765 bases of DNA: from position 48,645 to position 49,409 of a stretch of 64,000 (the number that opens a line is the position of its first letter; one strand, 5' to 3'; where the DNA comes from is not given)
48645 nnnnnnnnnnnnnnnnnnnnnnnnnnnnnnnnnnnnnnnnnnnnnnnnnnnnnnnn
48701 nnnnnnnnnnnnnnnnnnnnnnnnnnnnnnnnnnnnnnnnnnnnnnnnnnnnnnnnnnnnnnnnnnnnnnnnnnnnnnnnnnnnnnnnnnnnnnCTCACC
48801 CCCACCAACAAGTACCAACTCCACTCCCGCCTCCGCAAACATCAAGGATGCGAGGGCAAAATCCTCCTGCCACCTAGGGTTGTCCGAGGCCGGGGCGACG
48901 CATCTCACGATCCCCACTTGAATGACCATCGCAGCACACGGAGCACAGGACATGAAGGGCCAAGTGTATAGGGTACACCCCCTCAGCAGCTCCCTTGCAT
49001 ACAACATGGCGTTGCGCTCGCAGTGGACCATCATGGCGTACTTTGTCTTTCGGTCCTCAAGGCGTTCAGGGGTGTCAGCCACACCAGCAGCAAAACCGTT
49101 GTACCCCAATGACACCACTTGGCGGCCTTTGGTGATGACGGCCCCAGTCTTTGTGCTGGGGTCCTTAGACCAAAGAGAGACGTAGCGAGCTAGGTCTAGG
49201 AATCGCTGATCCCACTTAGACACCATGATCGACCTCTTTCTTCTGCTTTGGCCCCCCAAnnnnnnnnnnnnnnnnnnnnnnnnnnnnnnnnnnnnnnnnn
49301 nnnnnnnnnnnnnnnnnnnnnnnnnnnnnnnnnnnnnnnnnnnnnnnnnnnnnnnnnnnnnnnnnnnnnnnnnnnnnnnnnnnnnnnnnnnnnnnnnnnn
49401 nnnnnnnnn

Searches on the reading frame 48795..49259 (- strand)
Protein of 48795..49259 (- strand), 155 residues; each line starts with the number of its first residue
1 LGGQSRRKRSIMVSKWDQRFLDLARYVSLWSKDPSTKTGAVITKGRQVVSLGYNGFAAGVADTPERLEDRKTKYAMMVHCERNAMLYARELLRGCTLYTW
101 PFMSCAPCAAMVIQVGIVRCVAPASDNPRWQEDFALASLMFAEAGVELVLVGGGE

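Call 50: search_protein_families(library=pfam, proteins=[window:48795-49259:-], max_evalue=0.01)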
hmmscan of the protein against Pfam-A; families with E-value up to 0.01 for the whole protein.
window:48795-49259:- (155 aa): 2 families
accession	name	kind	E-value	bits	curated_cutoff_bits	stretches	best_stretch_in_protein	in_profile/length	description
PF00383.29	dCMP_cyt_deam_1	-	1.9e-12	47.4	25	1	15-121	2-99/102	Cytidine and deoxycytidylate deaminase zinc-binding region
PF14437.12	MafB19-deam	-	5.8e-06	26.7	27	1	23-125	10-102/142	MafB19-like deaminase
